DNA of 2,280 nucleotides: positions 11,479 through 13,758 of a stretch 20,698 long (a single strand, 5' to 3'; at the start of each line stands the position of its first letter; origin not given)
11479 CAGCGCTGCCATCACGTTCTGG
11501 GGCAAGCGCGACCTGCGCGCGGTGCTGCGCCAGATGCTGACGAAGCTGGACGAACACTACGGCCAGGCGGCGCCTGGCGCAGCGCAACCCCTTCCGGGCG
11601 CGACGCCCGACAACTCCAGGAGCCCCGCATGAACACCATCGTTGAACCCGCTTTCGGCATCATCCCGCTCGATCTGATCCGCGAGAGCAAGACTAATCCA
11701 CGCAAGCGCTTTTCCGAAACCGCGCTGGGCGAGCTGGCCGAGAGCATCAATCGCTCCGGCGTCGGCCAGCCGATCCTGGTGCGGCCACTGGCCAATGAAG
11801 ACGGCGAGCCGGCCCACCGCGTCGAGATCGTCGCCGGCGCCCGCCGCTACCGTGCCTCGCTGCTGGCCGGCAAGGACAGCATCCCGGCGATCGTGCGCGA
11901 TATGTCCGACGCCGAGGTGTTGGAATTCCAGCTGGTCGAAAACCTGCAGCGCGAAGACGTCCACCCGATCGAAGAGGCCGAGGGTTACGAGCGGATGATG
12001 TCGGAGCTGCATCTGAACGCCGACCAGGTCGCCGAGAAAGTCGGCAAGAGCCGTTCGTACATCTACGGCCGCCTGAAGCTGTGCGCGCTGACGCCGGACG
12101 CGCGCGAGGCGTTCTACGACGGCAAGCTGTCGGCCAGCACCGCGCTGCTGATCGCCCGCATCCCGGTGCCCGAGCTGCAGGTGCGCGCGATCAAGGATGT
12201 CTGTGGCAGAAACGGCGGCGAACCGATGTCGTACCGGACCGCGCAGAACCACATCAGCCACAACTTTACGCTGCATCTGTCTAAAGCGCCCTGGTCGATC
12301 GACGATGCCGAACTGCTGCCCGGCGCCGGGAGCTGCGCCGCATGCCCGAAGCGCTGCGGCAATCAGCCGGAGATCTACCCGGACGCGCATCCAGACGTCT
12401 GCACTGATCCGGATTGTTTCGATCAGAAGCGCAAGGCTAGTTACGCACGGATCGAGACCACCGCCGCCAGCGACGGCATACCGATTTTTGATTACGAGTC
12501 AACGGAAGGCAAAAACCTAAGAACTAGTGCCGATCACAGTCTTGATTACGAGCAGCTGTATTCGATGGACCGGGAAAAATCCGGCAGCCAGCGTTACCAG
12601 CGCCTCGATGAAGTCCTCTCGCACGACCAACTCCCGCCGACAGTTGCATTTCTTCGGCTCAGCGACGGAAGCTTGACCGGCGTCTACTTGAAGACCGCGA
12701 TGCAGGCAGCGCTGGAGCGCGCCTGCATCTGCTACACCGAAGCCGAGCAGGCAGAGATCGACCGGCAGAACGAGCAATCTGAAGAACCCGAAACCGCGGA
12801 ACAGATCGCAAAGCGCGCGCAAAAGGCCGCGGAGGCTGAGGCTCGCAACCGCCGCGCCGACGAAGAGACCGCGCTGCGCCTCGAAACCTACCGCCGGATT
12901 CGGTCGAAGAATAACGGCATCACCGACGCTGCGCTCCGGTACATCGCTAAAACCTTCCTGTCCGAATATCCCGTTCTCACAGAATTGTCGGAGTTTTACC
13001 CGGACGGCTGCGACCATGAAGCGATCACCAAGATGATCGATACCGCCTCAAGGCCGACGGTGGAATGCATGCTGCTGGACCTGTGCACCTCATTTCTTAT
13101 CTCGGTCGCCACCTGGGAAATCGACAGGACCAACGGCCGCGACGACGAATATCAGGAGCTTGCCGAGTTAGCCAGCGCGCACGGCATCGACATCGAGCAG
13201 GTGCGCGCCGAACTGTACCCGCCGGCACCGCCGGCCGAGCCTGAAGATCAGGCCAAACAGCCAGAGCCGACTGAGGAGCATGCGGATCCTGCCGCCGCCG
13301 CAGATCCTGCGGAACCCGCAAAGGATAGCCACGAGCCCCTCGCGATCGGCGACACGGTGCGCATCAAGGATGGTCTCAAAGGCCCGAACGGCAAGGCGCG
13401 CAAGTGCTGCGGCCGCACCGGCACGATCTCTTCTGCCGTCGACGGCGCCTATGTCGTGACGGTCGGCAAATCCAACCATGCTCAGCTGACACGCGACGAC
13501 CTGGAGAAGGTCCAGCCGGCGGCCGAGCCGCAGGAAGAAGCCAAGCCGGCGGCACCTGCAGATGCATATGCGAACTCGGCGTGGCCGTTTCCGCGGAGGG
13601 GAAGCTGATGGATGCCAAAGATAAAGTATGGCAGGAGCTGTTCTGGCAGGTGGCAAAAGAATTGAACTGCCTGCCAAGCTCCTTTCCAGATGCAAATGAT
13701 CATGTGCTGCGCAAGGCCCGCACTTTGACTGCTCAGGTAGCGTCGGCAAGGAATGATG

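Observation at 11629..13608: Orphan 659-aa ParB/Srx-domain protein with a GARR box II variant, a five-Cys cluster and a KOW/SH3-like tail, in an integrated prophage with no ParA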

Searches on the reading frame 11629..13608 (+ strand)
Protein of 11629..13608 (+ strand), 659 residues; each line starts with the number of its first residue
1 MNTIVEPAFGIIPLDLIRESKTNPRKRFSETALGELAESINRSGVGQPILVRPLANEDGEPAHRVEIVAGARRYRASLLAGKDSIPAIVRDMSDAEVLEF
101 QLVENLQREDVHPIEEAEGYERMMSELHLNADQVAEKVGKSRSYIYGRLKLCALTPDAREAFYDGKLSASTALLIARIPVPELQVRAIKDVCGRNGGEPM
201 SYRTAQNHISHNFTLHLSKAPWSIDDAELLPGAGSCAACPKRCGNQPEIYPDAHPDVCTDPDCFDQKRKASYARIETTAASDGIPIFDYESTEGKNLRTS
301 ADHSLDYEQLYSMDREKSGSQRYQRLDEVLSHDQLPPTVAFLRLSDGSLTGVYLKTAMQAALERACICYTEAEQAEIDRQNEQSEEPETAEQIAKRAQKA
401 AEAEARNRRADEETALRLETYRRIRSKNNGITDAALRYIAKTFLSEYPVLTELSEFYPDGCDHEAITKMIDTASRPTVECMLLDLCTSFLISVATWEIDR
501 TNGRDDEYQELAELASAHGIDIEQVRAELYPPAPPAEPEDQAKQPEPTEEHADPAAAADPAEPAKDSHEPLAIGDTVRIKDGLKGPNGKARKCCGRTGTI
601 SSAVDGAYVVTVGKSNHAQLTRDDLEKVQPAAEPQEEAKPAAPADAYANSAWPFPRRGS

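Call 4: search_protein_families(library=pfam, proteins=[window:11629-13608:+], max_evalue=0.01)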
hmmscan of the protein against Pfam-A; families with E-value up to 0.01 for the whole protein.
window:11629-13608:+ (659 aa): 2 families
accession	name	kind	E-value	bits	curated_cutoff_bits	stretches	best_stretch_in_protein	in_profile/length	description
PF02195.25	ParB_N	-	5e-26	91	26.3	1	12-107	6-95/95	ParB N-terminal domain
PF17762.8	HTH_ParB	-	2.2e-17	63.5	22.6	1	109-193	1-85/102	ParB HTH domain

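Call 5: search_protein_families(library=phrogs, proteins=[window:11629-13608:+], max_evalue=0.001)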
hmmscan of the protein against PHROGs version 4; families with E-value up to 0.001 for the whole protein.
window:11629-13608:+ (659 aa): 15 families
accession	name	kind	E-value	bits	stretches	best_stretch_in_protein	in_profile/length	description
phrog_4715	-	DNA, RNA and nucleotide metabolism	9.9e-38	130.9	1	12-185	150-338/630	ParB-like partition protein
phrog_18726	-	unknown function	2.1e-31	110.3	1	12-271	6-290/572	-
phrog_3264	-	DNA, RNA and nucleotide metabolism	2.1e-30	107.5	1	10-150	50-183/337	ParB-like partition protein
phrog_6218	-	DNA, RNA and nucleotide metabolism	9e-26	92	1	20-193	16-183/506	ParB-like partition protein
phrog_1033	-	DNA, RNA and nucleotide metabolism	1.1e-15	59.3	1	17-185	42-208/334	ParB-like partition protein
phrog_7783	-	unknown function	1.6e-10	41.3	1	28-191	22-183/634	-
phrog_620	-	DNA, RNA and nucleotide metabolism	5.8e-10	40.6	1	12-105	12-95/217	ParB-like partition protein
phrog_8071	-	DNA, RNA and nucleotide metabolism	1.3e-09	38.9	1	11-113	9-100/389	ParB-like partition protein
phrog_3951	-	unknown function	9.5e-08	32.9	1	12-152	21-163/301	-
phrog_18056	-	DNA, RNA and nucleotide metabolism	5.3e-07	29.9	1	17-137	11-101/387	ParB-like partition nuclease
phrog_723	-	DNA, RNA and nucleotide metabolism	4.7e-05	24.3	1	21-106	25-103/223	ParB-like partition protein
phrog_498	-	other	0.00013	21.7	1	10-105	36-123/633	DNA methyltransferase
phrog_930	-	DNA, RNA and nucleotide metabolism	0.00022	22.1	1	26-105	23-93/223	ParB-like partition protein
phrog_940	-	DNA, RNA and nucleotide metabolism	0.00024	21.4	1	17-111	14-98/388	nuclease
phrog_4272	-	unknown function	0.00069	19.1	0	83-157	482-555/764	-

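Call 6: search_protein_families(library=ncbifam, proteins=[window:11629-13608:+], max_evalue=0.01)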
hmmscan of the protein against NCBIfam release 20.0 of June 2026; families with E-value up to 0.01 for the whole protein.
window:11629-13608:+ (659 aa): 6 families
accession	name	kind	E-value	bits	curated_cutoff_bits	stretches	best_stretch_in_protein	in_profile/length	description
TIGR04285.1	nucleoid_noc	exception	1.2e-42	146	315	1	12-193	5-179/255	nucleoid occlusion protein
TIGR00180.1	parB_part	domain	6.1e-42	143.5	58.45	1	12-178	8-172/186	ParB/RepB/Spo0J family partition protein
TIGR03734.1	PRTRC_parB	hypoth_equivalog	5.8e-40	137.4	278.6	1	21-271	5-239/555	PRTRC system ParB family protein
TIGR03454.1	partition_RepB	equivalog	6.6e-14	52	201.5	1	15-143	70-192/325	plasmid partitioning protein RepB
NF010440.0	PRK13866.1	equivalog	6.4e-10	38.7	522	1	33-117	90-169/336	plasmid partitioning protein RepB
NF010406.0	PRK13832.1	subfamily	7.2e-06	24.8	640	1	16-147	12-138/578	plasmid partitioning protein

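Call 8: find_homologous_proteins(query=window:11629-13608:+, max_evalue=0.00001)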
Query window:11629-13608:+ (659 aa): 3618 proteins with E <= 0.00001 among 8000 candidates; the best 120 are listed.
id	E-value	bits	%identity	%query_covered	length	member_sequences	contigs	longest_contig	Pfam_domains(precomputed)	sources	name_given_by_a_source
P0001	0.0e+0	1484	100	100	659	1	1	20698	PF17762.9,PF02195.27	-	-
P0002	1.7e-166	574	47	99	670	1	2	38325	PF17762.9,PF02195.27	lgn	-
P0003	9.0e-160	552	44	99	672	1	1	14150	PF17762.9,PF02195.27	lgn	-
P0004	2.1e-153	531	45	96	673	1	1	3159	PF17762.9,PF02195.27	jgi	-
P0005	8.5e-152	526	45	99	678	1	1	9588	PF17762.9,PF02195.27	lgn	-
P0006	5.9e-148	513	46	97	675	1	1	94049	PF17762.9,PF02195.27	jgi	jgi:ParB/RepB/Spo0J family partition protein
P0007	7.3e-146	506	50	80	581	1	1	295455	PF17762.9,PF02195.27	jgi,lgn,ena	-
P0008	2.0e-143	498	49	82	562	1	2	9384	PF17762.9,PF02195.27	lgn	-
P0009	5.4e-143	497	48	83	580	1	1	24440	PF17762.9,PF02195.27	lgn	-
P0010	6.6e-138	480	47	83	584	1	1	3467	PF17762.9,PF02195.27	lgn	-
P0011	9.1e-138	479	42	99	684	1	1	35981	PF17762.9,PF02195.27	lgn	-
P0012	5.2e-137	477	48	81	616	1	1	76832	PF17762.9,PF02195.27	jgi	jgi:ParB/RepB/Spo0J family partition protein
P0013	2.3e-133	465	41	100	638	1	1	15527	PF17762.9,PF02195.27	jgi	jgi:ParB/RepB/Spo0J family partition protein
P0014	3.4e-133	464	43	99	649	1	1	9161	PF17762.9,PF02195.27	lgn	-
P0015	6.1e-133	463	45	100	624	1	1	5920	PF00816.28,PF17762.9,PF02195.27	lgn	-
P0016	3.3e-131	458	47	79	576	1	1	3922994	PF17762.9,PF02195.27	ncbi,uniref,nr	ncbi:ParB/RepB/Spo0J family partition protein [Noviherbaspirillum cavernae]|uniref:ParB/RepB/Spo0J f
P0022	1.8e-127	445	41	100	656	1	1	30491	PF17762.9,PF02195.27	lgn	-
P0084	3.7e-113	398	41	79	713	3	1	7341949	PF17762.9,PF02195.27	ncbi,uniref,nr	ncbi:ParB/RepB/Spo0J family partition protein [Massilia violaceinigra]|uniref:ParB/RepB/Spo0J family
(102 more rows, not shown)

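Call 9: search_solved_structures(query=window:11629-13608:+, max_evalue=0.01, show_alignments=2)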
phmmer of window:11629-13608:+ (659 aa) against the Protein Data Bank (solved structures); distinct sequences matched with E-value up to 0.01: 14.
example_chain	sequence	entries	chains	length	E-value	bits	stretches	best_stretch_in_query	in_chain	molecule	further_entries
1vz0_A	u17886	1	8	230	6.4e-39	137.8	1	12-192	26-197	Chromosome-partitioning protein Spo0J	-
7o0n_A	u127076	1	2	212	9.5e-38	133.9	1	12-190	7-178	ParB family protein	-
7bnk_A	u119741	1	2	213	4.8e-37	131.6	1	12-190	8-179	ParB family protein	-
7bnr_A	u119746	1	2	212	9.4e-37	130.6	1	12-190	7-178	ParB family protein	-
6sdk_A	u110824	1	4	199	3.8e-31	112.1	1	17-170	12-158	Stage 0 sporulation protein J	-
6t1f_A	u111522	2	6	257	4.2e-29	105.3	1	12-182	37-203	Chromosome-partitioning protein ParB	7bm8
7ol9_A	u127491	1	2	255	3.6e-27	99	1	12-192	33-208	Nucleoid occlusion protein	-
7ng0_A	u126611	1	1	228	1.4e-24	90.4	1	12-193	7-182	Nucleoid occlusion protein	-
7nfu_A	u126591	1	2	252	1.9e-24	90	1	12-193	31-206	Nucleoid occlusion protein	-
4umk_A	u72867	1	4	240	1.6e-22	83.6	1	14-178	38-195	PROBABLE CHROMOSOME-PARTITIONING PROTEIN PARB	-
8qa8_A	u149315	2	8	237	5.5e-14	55.4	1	13-171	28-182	Transcriptional repressor protein KorB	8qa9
6y93_A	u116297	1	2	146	6.2e-11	45.3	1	97-193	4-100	Nucleoid occlusion protein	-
6s6h_A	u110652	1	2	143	4.6e-10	42.5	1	97-182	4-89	Chromosome-partitioning protein ParB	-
1r71_A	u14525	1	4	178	3.7e-06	29.6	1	73-171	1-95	Transcriptional repressor protein korB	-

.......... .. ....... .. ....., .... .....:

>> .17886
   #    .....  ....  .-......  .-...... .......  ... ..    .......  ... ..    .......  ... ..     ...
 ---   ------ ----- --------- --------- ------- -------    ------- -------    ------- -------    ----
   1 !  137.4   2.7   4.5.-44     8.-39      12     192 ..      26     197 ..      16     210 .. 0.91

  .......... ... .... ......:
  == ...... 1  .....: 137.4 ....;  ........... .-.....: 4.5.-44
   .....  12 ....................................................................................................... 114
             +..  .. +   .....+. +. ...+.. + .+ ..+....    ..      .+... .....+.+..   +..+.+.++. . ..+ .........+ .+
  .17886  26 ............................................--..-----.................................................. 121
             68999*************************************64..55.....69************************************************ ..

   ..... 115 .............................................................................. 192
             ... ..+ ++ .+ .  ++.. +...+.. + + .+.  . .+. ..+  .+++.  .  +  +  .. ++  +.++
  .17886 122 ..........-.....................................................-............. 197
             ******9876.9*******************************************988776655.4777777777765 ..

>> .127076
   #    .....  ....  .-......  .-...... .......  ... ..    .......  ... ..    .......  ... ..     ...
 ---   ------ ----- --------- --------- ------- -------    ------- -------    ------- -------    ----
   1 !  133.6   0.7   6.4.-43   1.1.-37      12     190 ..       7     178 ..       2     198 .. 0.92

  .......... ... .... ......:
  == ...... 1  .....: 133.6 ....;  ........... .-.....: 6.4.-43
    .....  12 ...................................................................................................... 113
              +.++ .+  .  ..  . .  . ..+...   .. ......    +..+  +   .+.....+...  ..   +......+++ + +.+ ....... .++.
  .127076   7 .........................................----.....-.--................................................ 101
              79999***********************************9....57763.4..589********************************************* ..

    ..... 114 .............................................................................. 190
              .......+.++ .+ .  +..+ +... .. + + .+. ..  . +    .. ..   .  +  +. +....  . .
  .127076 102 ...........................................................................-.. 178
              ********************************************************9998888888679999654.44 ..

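Call 13: find_encoding_contigs(protein=P0002, flank=10000, max_places=2)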
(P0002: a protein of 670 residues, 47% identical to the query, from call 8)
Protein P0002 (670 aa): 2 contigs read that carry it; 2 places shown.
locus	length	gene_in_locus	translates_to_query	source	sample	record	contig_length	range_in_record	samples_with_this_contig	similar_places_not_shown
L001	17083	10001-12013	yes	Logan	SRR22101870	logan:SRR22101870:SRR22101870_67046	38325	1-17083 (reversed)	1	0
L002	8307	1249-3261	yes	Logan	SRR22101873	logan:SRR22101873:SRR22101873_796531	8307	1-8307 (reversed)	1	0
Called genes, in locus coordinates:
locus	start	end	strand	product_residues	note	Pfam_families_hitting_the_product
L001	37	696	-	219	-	-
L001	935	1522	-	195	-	-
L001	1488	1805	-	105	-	-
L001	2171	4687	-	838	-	PF05272:VapE-like_dom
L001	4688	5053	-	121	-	-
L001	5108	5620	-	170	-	PF06892:Phage_CP76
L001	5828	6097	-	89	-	-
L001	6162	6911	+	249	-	PF00717:Peptidase_S24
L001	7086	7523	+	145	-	PF24720:DUF7673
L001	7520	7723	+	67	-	-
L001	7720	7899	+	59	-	-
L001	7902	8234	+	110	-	-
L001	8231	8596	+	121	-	-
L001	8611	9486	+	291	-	-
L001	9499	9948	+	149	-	-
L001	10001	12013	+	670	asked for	PF02195:ParB_N, PF17762:HTH_ParB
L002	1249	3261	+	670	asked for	PF02195:ParB_N, PF17762:HTH_ParB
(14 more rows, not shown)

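Call 14: find_encoding_contigs(protein=P0022, flank=10000, max_places=2)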
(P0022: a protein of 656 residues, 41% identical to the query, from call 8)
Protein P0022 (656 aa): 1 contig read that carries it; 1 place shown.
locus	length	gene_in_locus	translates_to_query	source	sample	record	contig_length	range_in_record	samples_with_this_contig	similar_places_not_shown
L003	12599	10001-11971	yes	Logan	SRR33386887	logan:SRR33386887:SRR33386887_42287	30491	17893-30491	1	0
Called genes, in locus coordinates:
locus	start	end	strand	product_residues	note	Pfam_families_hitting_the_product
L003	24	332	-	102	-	PF01844:HNH (weak)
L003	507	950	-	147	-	-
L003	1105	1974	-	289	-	-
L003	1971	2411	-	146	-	-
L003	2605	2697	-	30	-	-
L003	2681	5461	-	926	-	PF19263:DUF5906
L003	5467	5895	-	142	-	PF06892:Phage_CP76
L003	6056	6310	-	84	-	PF14549:P22_Cro (weak)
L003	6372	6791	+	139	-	PF01381:HTH_3 (weak)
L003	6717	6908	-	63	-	-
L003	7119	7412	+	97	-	-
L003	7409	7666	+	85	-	-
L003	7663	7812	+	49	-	-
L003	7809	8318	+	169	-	-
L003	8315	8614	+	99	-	-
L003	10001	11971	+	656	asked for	PF02195:ParB_N, PF17762:HTH_ParB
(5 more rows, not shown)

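Call 15: find_encoding_contigs(protein=P0084, flank=10000, max_places=1)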
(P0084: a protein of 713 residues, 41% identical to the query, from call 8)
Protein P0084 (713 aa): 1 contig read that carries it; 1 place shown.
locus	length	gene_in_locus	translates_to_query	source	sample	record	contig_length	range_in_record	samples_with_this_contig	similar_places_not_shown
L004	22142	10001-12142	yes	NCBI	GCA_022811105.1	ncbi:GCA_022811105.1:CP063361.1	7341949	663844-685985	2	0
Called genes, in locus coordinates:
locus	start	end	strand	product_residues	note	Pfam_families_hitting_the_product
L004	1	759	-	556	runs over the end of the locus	PF03354:TerL_ATPase, PF20441:TerL_nuclease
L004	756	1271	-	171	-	PF05119:Terminase_4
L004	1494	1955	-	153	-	PF01844:HNH (faint)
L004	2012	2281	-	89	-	-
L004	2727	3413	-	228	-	-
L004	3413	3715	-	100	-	-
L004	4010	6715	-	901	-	PF19263:DUF5906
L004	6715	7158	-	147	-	-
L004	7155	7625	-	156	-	-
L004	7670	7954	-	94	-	-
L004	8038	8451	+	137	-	-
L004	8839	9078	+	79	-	PF03869:Arc (weak)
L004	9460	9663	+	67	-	-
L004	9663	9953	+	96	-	-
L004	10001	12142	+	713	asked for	PF02195:ParB_N, PF17762:HTH_ParB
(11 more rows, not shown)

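Call 16: find_encoding_contigs(protein=P0016, flank=10000, max_places=1)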
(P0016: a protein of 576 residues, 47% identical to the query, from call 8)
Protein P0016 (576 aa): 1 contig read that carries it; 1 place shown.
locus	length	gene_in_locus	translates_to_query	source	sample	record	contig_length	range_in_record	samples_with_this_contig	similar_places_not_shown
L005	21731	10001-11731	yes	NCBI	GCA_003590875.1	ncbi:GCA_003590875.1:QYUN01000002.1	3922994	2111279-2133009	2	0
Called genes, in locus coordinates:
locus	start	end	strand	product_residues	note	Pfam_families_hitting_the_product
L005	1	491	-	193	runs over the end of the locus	PF05119:Terminase_4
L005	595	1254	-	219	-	-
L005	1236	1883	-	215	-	-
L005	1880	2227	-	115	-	-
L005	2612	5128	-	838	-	PF05272:VapE-like_dom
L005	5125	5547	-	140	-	-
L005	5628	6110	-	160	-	PF06892:Phage_CP76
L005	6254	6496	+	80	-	-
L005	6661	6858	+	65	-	-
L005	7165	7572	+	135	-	-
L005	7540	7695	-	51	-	-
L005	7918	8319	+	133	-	-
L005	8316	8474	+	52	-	-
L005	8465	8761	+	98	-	-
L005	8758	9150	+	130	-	-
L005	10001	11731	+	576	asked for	PF02195:ParB_N, PF17762:HTH_ParB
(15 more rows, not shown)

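Call 17: find_encoding_contigs(protein=P0007, flank=10000, max_places=1)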
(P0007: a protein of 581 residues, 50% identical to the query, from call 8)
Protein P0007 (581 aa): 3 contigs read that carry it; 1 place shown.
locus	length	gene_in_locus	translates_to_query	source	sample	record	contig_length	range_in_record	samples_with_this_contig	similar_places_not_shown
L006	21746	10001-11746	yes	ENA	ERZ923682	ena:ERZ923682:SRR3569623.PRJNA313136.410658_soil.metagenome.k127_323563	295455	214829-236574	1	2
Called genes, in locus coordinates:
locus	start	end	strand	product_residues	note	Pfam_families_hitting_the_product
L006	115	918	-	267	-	-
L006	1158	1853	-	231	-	-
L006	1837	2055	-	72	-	-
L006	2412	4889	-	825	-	PF05272:VapE-like_dom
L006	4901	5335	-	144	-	PF06892:Phage_CP76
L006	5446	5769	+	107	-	-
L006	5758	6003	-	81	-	-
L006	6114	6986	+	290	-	PF00717:Peptidase_S24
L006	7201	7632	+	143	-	-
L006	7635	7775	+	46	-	-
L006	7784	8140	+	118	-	-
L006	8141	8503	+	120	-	-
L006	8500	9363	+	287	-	-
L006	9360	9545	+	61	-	-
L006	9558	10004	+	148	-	-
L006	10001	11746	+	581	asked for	PF02195:ParB_N, PF17762:HTH_ParB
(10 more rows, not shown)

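Call 25: find_related_loci(query=A1, collection=genome_contigs, flank=10000)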
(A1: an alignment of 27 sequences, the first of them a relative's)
Query A1 (659 aa) in genome_contigs; peptide patterns used: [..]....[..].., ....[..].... (x = any residue, [..] = any of these).
94 stretches matched a pattern; 72 encode a relative of the query (tblastn E <= 1e-3); 72 distinct loci.
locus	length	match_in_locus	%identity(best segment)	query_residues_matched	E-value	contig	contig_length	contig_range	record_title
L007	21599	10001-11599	45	4-538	5e-127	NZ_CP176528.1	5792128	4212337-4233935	Noviherbaspirillum sp. ST 5-3 chromosome, complete genome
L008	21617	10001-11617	43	2-540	1e-123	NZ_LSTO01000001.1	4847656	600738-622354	Noviherbaspirillum denitrificans strain TSA40 Contig01, whole genome shotgun sequence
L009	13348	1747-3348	42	8-531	2e-122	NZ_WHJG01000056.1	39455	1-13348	Massilia frigida strain CCM 8695 NODE_56_length_39455_cov_7.952171, whole genome shotgun sequence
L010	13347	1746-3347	42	8-531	6e-122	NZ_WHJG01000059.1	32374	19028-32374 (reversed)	Massilia frigida strain CCM 8695 NODE_59_length_32374_cov_8.071045, whole genome shotgun sequence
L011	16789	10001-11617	43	2-540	1e-123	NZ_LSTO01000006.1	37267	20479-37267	Noviherbaspirillum denitrificans strain TSA40 Contig06, whole genome shotgun sequence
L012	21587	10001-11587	41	9-531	3e-115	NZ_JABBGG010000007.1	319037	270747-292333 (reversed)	Massilia polaris strain RP-1-19 contig7, whole genome shotgun sequence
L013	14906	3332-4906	42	9-526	5e-114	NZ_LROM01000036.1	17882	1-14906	Duganella phyllosphaerae strain T54 DUPY_contig000036, whole genome shotgun sequence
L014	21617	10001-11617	41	9-538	3e-110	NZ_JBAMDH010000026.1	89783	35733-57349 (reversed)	Massilia sp. DD77 DD77_Assembly_Auto_contig_26, whole genome shotgun sequence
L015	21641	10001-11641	39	2-546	1e-108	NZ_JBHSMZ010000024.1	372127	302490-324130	Massilia aerilata strain KACC 12505 platanus_K_17_124_24, whole genome shotgun sequence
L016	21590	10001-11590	41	9-539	9e-108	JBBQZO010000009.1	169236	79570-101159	MAG: Burkholderiales bacterium isolate Co_metawrap_2235 Cmw_2235_k141_17090348_length_169236_cov_11.9735, whole genome s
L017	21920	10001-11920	37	9-656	9e-108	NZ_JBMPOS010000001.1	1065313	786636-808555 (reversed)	Undibacterium sp. Di27W NODE_1_length_1065313_cov_36.293658_1, whole genome shotgun sequence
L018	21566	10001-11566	41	9-520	1e-107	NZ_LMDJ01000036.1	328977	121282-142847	Massilia sp. Root351 contig_9, whole genome shotgun sequence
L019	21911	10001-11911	37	9-656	3e-107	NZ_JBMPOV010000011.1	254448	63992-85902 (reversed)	Undibacterium sp. Ji42W NODE_11_length_254448_cov_33.257918_11, whole genome shotgun sequence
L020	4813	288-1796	42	8-499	1e-107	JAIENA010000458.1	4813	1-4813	MAG: Burkholderiaceae bacterium isolate co.spades.DASTOOL.1kb_009 c_000000399197, whole genome shotgun sequence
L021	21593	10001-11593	39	5-526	1e-106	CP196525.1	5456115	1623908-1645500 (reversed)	Telluria sp. B2 chromosome, complete genome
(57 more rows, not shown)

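Call 43: predict_structure(alignment_id=A2)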
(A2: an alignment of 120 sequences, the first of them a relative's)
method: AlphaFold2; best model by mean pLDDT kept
length: 659 residues; sequences in the alignment: 120
mean_pLDDT: 88.7   pTM: 0.63
mean pLDDT of the five models: 88.7, 87.3, 86.8, 86.7, 86.5
residues with pLDDT >= 90: 487; 70-90: 106; 50-70: 15; < 50: 51
segments of 3 or more residues with pLDDT < 50: 540-545, 547-567, 632-651
pLDDT, mean of each block of 10 residues (from residue 1): 76 96 89 97 97 91 93 97 98 95 94 96 97 97 95 97 96 93 96 93 95 94 96 96 89 91 96 97 98 97 97 90 95 96 97 98 97 96 82 91 90 83 85 95 94 91 95 97 94 85 88 94 92 69 46 40 52 95 91 94 94 87 92 43 44 53
secondary structure, 60 per line:
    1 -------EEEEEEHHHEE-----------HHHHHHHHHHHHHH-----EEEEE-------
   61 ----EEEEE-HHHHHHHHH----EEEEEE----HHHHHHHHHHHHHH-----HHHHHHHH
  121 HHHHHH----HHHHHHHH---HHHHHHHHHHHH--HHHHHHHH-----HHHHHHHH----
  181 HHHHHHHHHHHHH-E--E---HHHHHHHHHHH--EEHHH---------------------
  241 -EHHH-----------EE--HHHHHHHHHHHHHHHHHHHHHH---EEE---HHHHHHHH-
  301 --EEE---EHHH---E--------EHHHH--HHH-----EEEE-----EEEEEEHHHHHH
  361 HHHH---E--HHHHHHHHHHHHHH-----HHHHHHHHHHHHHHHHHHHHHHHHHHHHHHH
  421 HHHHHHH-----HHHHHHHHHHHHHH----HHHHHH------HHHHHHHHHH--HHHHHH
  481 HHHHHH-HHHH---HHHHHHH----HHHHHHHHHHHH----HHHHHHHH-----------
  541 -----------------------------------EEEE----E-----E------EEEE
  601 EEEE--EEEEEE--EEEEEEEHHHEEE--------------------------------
elements in order: E8-13 H30-43 E49-53 E65-69 H71-79 E84-89 H94-107 H113-126 H131-138 H142-153 H156-163 H169-176 H181-193 H202-212 H261-282 E286-288 H292-299 E303-305 H326-329 E340-343 E349-354 H355-364 H371-384 H390-427 H433-446 H451-456 H463-472 H475-486 H488-491 H495-501 H506-517 H522-529 E576-579 E597-604 E607-612 E615-621 E625-627
